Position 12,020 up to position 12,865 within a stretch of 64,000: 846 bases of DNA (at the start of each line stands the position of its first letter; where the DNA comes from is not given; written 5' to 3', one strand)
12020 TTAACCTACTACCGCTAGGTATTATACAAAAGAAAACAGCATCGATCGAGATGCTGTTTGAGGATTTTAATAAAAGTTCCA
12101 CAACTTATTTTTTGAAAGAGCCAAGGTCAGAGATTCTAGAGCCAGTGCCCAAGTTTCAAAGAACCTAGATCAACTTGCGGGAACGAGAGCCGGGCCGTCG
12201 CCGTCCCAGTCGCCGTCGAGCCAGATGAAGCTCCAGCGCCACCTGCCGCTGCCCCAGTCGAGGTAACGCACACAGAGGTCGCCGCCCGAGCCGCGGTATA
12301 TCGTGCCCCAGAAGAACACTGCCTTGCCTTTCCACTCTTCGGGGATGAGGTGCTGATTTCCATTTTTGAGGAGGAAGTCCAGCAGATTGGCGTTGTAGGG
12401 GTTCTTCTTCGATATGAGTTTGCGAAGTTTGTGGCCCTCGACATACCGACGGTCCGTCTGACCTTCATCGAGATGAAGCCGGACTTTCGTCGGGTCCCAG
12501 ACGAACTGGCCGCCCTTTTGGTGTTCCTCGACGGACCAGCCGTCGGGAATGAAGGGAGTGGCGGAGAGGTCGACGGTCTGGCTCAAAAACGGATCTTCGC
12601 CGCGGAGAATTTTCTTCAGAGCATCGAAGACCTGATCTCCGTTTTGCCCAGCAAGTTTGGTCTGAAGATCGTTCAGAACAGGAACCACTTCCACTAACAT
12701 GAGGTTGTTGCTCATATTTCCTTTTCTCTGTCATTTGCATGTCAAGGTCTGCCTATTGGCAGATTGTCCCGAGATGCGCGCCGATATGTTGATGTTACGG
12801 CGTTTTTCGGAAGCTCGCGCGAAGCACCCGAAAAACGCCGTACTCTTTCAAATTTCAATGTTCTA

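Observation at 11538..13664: Duplicated SDR 3' end (about 420 bp, about 90% identity) bracketing a GC-rich foreign gene: a mini-island integrated into a protein-gene 3' end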

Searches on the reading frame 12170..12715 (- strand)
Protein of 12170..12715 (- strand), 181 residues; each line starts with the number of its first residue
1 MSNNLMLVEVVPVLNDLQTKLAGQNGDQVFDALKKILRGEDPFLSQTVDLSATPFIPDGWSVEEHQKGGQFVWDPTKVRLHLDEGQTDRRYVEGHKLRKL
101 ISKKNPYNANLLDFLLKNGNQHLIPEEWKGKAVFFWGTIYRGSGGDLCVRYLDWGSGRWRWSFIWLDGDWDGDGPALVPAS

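Call 6: search_protein_families(library=pfam, proteins=[window:12170-12715:-], max_evalue=0.1)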
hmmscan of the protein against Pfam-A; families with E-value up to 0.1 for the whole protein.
window:12170-12715:- (181 aa): 0 families

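Call 9: find_homologous_proteins(query=window:12170-12715:-)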
Query window:12170-12715:- (181 aa): 516 proteins with E <= 0.001 among 575 candidates; the best 120 are listed.
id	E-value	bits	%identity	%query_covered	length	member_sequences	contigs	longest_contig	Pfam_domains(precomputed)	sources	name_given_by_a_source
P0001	4.1e-119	414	100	97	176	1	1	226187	-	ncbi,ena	-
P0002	1.6e-79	284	72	97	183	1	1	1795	-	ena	-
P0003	1.1e-77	279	67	100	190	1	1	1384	-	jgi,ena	-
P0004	2.6e-74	267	85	75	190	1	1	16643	-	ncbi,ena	-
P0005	1.4e-60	223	65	85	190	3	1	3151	-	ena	-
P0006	2.7e-57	212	55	98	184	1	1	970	-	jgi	-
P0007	3.6e-53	198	63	80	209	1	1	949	-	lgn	-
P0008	4.8e-53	198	59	85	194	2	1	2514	-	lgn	-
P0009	4.8e-52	195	56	82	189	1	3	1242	-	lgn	-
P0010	7.7e-52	194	58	82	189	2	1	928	-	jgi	-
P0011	4.1e-51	192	55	88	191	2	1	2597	-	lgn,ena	-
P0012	5.0e-51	191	64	78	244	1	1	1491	-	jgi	jgi:hypothetical protein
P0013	1.2e-50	190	58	85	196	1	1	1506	-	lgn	-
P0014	1.3e-50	190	52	94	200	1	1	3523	-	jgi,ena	-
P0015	2.2e-50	189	55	88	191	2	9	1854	-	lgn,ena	-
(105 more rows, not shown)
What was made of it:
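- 12170..12715 (-): 181-aa DGR variable (target) protein gene; no Pfam family. 516 homologues, mostly Patescibacteria (call 9).
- Checked: The word 'orphan' is wrong: 516 homologues at E <= 1e-3 (call 9).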

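Call 10: search_protein_families(library=phrogs, proteins=[window:12170-12715:-], max_evalue=1)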
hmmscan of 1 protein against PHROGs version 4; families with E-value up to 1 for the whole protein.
window:12170-12715:- (181 aa): 0 families

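Call 11: search_protein_families(library=padloc, proteins=[window:12170-12715:-], max_evalue=1)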
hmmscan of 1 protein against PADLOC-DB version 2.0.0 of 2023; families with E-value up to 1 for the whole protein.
window:12170-12715:- (181 aa): 1 family
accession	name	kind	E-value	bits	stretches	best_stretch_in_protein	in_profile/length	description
PDLC01435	Csm3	-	0.17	9.9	1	157-176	36-55/147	"CAS-III-A,CAS-III-D; effector_G7"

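Call 12: find_encoding_contigs(protein=P0004, flank=8000, max_places=4)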
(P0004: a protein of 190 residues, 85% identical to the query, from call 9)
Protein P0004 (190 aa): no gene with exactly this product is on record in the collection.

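Call 19: find_encoding_contigs(protein=P0001, flank=6000, max_places=8)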
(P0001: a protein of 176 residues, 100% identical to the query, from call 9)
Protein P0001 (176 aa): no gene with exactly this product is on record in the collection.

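Call 33: find_encoding_contigs(protein=P0002, flank=5000, max_places=3)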
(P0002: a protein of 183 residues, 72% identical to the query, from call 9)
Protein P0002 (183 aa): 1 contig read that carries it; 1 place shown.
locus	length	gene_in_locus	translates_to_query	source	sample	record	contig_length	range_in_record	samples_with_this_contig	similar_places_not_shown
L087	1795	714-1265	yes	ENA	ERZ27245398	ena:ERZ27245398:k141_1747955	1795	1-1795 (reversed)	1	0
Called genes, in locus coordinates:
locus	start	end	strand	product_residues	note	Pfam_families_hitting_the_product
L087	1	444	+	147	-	?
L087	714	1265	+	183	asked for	-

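Call 34: find_encoding_contigs(protein=P0005, flank=5000, max_places=3)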
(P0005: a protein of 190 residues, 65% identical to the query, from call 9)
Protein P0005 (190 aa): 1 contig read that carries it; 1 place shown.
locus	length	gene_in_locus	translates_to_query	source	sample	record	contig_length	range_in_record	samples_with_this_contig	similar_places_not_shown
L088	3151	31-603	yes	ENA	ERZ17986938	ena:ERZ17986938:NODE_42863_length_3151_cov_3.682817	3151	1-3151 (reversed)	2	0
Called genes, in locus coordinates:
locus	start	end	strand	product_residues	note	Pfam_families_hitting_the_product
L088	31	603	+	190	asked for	-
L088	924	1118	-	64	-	-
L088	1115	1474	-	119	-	PF22296:bAvd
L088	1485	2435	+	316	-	PF00078:RVT_1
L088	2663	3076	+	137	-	PF00164:Ribosom_S12_S23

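Call 35: find_related_loci(query=window:12170-12715:-, collection=viral_contigs, flank=5000)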
Query window:12170-12715:- (181 aa) in viral_contigs; peptide patterns used: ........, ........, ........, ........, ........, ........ (x = any residue, [..] = any of these).
5 stretches matched a pattern; 3 encode a relative of the query (tblastn E <= 1e-3); 3 distinct loci.
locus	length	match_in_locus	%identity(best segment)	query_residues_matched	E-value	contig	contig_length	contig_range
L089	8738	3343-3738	53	46-180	3e-43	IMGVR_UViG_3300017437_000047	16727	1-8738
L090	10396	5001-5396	53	46-180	4e-43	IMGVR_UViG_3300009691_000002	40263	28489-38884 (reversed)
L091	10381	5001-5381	37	51-181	6e-25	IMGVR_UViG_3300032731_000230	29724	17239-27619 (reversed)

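Call 42: find_related_loci(query=window:12170-12715:-, collection=metagenome_contigs, flank=6000)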
Query window:12170-12715:- (181 aa) in metagenome_contigs; peptide patterns used: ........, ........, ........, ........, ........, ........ (x = any residue, [..] = any of these).
439 stretches matched a pattern; 234 encode a relative of the query (tblastn E <= 1e-3); the best 80 are kept; 80 distinct loci.
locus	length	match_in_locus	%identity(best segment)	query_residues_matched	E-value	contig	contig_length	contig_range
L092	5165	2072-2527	65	28-181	2e-62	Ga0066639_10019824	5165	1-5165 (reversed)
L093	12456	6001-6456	65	28-181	2e-62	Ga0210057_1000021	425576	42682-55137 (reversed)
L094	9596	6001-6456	65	28-181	2e-62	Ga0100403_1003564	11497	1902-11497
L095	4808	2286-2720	61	35-181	3e-53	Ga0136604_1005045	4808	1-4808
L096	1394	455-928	55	23-181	1e-54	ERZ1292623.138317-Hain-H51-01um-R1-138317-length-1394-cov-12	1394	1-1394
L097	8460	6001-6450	55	32-181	1e-50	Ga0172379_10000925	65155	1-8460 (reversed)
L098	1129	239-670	58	38-181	5e-53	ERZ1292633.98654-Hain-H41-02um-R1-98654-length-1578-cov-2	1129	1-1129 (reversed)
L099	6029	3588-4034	55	33-181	2e-50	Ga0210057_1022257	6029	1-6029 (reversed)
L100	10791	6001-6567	50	1-181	3e-50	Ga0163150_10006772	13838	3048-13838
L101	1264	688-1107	61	44-181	2e-52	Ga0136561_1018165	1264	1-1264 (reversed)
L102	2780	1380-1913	50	5-181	1e-49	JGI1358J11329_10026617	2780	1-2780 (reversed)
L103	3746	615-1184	49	1-181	7e-49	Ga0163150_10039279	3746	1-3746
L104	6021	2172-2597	58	38-181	4e-49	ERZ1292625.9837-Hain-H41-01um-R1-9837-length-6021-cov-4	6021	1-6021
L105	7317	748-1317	49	1-181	3e-49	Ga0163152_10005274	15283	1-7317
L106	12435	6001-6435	56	36-180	2e-48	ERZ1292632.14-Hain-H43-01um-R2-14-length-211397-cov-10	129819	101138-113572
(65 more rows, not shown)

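Call 53: predict_structure(alignment_id=A1)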
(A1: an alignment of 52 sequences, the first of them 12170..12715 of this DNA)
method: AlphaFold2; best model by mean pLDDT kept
length: 181 residues; sequences in the alignment: 52
mean_pLDDT: 89.2   pTM: 0.75
mean pLDDT of the five models: 89.2, 87.0, 86.6, 85.9, 85.5
residues with pLDDT >= 90: 119; 70-90: 47; 50-70: 12; < 50: 3
segments of 3 or more residues with pLDDT < 50: 1-3
pLDDT, mean of each block of 10 residues (from residue 1): 62 85 84 71 76 98 97 93 88 93 96 95 93 98 97 96 94 93 71
secondary structure, 60 per line:
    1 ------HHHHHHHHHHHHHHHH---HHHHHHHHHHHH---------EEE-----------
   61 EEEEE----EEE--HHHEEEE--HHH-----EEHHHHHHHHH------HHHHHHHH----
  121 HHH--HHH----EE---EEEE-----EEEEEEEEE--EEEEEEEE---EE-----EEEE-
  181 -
elements in order: H7-22 H26-37 E47-49 E61-65 E70-72 E78-81 H94-102 H109-116 E138-141 E147-155 E158-165 E176-179
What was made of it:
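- On DGR target (variable) protein family: AF2 model has pLDDT 89 (call 53).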

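Call 56: fold_search(model_id=the predicted structure, library=pdb)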
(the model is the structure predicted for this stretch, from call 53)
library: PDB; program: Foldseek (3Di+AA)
matches with E <= 10: 157; with E <= 0.001: 0
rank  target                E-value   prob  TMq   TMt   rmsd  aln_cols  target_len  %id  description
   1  8oks_B                7.1e-02  0.66  0.32  0.46   9.7       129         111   13  Crystal structure of Bdellovibrio bacteriovorus Bd2740 C-terminal domain (released 2023-10-25)
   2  8oks_A                1.3e-01  0.57  0.32  0.47   9.3       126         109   13  Crystal structure of Bdellovibrio bacteriovorus Bd2740 C-terminal domain (released 2023-10-25)
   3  3wbr_F                2.6e-01  0.30  0.30  0.39  11.3       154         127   10  Crystal structure of carbohydrate recognition domain of Blood Dendritic Cell Antigen-2 (BDCA2) lectin (crystal form-3) (released 2013-12-25)
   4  3wbr_H                3.5e-01  0.33  0.31  0.41   8.0       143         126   12  Crystal structure of carbohydrate recognition domain of Blood Dendritic Cell Antigen-2 (BDCA2) lectin (crystal form-3) (released 2013-12-25)
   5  3wbp_A                4.0e-01  0.23  0.30  0.39  11.5       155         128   10  Crystal structure of carbohydrate recognition domain of Blood Dendritic Cell Antigen-2 (BDCA2) lectin (crystal form-1) (released 2013-12-25)
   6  3wbr_A                4.5e-01  0.21  0.30  0.39  11.4       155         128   10  Crystal structure of carbohydrate recognition domain of Blood Dendritic Cell Antigen-2 (BDCA2) lectin (crystal form-3) (released 2013-12-25)
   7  3wbr_E                5.1e-01  0.21  0.30  0.40  10.8       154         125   10  Crystal structure of carbohydrate recognition domain of Blood Dendritic Cell Antigen-2 (BDCA2) lectin (crystal form-3) (released 2013-12-25)
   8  3whd_C                5.5e-01  0.20  0.28  0.32   8.1       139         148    8  C-type lectin, human MCL (released 2013-10-23)
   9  3whd_A                7.4e-01  0.28  0.31  0.36   5.6       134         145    6  C-type lectin, human MCL (released 2013-10-23)
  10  8a22_Bb               1.1e+00  0.28  0.14  0.11   9.4        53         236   26  Structure of the mitochondrial ribosome from Polytomella magna (released 2022-11-16)
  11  1sb2_A                1.5e+00  0.09  0.26  0.33  10.3       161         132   10  High resolution Structure determination of rhodocetin (released 2005-02-01)
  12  6izo_B                1.5e+00  0.04  0.17  0.10  19.6       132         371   14  Crystal structure of DNA polymerase sliding clamp from Caulobacter crescentus (released 2019-11-27)
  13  3jtz                  1.6e+00  0.05  0.12  0.24  13.7        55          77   13  Structure of the arm-type binding domain of HPI integrase (released 2009-10-06)
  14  5nrl_i                1.6e+00  0.02  0.12  0.18   6.5        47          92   11  Structure of a pre-catalytic spliceosome (released 2017-05-31)
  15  5b1r                  1.7e+00  0.12  0.29  0.40  10.3       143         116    8  Crystal structure of mouse CD72a CTLD (released 2016-10-19)
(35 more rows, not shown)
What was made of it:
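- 12170..12715 (-): AF2 model has pLDDT 89; the best PDB matches are weak but are C-type-lectin-like domains (calls 53, 56).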

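Call 58: search_solved_structures(query=A1, max_evalue=10)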
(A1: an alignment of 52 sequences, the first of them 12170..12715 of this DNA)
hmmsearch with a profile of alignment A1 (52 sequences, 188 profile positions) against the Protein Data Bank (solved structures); distinct sequences matched with E-value up to 10: 1.
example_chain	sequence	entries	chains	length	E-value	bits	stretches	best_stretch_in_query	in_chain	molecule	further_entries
2pyy_A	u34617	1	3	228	1.3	11.8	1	47-109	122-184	Ionotropic glutamate receptor bacterial homologue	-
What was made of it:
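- On DGR target (variable) protein family: No sequence-profile hit to solved structures (call 58).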

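Call 59: search_protein_families(library=ncbifam, proteins=[window:12170-12715:-, L088:1485-2435:+, L088:1115-1474:-], max_evalue=0.01)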
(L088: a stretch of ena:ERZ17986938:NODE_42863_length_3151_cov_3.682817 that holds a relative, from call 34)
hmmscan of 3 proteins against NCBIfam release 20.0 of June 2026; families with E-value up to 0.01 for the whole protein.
window:12170-12715:- (181 aa): 0 families

L088:1485-2435:+ (316 aa): 8 families
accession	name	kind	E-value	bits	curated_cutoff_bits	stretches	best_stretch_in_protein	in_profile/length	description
TIGR04416.1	group_II_RT_mat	equivalog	1.6e-38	132.8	300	1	25-288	3-270/353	group II intron reverse transcriptase/maturase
NF041747.1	Drt3a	equivalog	3.1e-22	79.5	200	1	144-275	110-241/412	antiviral reverse transcriptase Drt3a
NF038233.2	retron_St85_RT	exception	5.7e-17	61.9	235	1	142-258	86-201/289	retron St85 family RNA-directed DNA polymerase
NF041746.1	Drt2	equivalog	2.5e-12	46.7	390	1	189-304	216-340/416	antiviral reverse transcriptase Drt2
NF041750.1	Drt5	equivalog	6.1e-08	32.1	550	1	124-271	106-250/484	antiviral reverse transcriptase Drt5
NF041749.1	Drt4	equivalog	9.5e-07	28.1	450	1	194-277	192-272/489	antiviral reverse transcriptase Drt4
TIGR04499.1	abortive_AbiA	subfamily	1.5e-05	24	250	1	122-244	123-257/615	AbiA family abortive infection protein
NF042941.1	Retron_TIR_antiphage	equivalog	2e-05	23.6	600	1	140-239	87-184/464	TIR domain-containing anti-phage reverse transcriptase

L088:1115-1474:- (119 aa): 1 family
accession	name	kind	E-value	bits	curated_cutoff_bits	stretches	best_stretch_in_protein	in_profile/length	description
NF033474.1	DivGenRetAVD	equivalog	1.6e-13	50.9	80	1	3-102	5-102/104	diversity-generating retroelement protein Avd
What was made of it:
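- On Diversity-generating retroelement (functional DGR): The L088 Avd matches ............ at E 1.6e-13, below the curated cut-off (call 59).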

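Call 77: fold_search(model_id=the predicted structure, library=viral)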
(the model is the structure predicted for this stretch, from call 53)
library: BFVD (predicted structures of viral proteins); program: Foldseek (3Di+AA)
matches with E <= 10: 265; with E <= 0.001: 0
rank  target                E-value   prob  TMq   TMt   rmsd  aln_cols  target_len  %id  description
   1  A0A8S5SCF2            1.7e-01  0.08  0.14  0.20  13.7       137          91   12  Uncharacterized protein [Siphoviridae sp. ctrCv3]
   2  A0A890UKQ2            2.6e-01  0.30  0.31  0.38  15.2       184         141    7  (no name in the UniProt tables at hand)
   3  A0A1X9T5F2            3.5e-01  0.51  0.33  0.09   4.6       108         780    7  C-type lectin protein [Ranid herpesvirus 3]
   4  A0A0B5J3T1            5.8e-01  0.05  0.18  0.15  16.8       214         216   13  Uncharacterized protein [Pandoravirus inopinatum]
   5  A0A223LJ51            6.1e-01  0.08  0.17  0.18  16.5       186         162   14  Uncharacterized protein [Erwinia phage vB_EamM_Joad]
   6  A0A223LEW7            9.5e-01  0.06  0.14  0.18  12.7        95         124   14  Uncharacterized protein [Bacillus phage PBS1]
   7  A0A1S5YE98            9.5e-01  0.05  0.19  0.17  15.5       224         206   10  ORF107 [Betabaculovirus altermyunipunctae]
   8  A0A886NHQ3            9.5e-01  0.02  0.15  0.10  28.4       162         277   11  (no name in the UniProt tables at hand)
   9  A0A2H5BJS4            1.0e+00  0.02  0.11  0.05  14.5       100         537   13  dihydrofolate reductase [Erwinia phage vB_EamM_MadMel]
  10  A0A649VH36            1.1e+00  0.06  0.14  0.14   4.5        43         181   14  (no name in the UniProt tables at hand)
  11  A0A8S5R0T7            1.1e+00  0.06  0.13  0.06  13.6        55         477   20  Integrase [Myoviridae sp. cteBs22]
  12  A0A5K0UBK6            1.1e+00  0.02  0.13  0.11  19.9       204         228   10  Uncharacterized protein [Yasminevirus sp. GU-2018]
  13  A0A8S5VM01            1.1e+00  0.01  0.13  0.12  31.2       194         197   11  (no name in the UniProt tables at hand)
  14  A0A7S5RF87            1.2e+00  0.04  0.19  0.18  22.4       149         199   11  Uncharacterized protein [Rhizobium phage RHph_N34]
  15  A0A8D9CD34            1.2e+00  0.02  0.12  0.09  16.2       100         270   17  Uncharacterized protein [uncultured marine phage]
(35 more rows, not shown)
